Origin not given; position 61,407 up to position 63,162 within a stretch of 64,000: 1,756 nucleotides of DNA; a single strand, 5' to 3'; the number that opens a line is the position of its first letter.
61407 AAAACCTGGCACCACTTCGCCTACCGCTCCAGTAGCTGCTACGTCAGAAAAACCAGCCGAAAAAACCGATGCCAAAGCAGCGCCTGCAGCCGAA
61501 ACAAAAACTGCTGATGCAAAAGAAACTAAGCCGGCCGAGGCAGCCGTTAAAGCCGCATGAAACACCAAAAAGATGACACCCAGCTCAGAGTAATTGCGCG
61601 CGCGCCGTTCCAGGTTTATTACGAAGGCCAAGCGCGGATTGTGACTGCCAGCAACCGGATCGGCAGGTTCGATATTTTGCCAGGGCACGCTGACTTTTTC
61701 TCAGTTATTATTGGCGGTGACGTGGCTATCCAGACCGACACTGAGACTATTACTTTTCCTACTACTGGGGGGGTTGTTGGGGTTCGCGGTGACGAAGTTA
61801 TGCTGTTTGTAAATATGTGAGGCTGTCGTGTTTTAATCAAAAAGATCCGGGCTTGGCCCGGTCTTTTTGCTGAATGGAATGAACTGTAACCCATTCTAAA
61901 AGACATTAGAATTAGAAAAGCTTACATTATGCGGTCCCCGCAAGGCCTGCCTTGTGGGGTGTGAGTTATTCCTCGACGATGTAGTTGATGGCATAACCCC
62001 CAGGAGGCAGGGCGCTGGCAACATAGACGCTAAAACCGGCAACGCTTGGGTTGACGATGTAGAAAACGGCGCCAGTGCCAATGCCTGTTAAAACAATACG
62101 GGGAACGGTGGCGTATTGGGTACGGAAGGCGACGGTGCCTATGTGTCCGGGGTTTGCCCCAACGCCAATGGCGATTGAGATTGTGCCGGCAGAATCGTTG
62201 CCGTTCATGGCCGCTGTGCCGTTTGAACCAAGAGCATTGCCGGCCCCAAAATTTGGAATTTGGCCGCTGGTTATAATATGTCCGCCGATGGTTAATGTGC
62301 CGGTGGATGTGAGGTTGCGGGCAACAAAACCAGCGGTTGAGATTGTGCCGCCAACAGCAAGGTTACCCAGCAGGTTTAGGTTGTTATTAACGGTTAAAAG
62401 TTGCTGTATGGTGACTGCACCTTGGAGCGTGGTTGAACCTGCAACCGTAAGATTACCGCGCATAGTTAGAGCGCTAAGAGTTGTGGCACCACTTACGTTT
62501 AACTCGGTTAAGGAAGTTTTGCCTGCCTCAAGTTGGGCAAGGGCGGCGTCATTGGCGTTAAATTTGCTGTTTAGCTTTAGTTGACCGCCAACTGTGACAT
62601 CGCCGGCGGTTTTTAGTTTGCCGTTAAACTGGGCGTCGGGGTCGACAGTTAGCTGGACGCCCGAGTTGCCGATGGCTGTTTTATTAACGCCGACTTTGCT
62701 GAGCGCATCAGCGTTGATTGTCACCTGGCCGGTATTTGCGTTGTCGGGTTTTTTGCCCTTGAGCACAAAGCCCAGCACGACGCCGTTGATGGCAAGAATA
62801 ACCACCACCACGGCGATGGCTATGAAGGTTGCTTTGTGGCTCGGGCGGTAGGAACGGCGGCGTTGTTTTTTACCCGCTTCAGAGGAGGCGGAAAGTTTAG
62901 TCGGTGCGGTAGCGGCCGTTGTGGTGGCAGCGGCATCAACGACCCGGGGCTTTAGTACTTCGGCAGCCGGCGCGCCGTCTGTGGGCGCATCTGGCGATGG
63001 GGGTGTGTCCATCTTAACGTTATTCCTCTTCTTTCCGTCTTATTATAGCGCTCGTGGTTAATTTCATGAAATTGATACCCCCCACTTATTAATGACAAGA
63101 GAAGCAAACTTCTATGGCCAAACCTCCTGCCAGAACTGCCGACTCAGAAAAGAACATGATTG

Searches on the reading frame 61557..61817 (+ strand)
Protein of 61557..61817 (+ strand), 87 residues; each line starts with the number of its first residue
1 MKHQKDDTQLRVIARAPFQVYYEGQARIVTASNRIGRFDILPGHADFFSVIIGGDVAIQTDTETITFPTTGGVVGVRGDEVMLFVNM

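Call 66: search_protein_families(library=pfam, proteins=[window:61557-61817:+], max_evalue=0.01)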
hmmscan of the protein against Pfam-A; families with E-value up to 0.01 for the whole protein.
window:61557-61817:+ (87 aa): 1 family
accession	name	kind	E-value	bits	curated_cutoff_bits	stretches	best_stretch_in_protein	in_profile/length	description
PF02823.21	ATP-synt_DE_N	-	1.6e-09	38.1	27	1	16-85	7-77/80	ATP synthase, Delta/Epsilon chain, beta-sandwich domain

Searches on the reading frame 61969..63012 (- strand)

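Call 66: search_protein_families(library=pfam, proteins=[window:61969-63012:-], max_evalue=0.01)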
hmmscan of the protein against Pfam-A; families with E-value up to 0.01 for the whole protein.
window:61969-63012:- (348 aa): 1 family
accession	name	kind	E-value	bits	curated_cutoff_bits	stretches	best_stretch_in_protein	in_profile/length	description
PF04519.19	Bactofilin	-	0.0051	17.5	27.9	0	123-205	3-85/98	Polymer-forming cytoskeletal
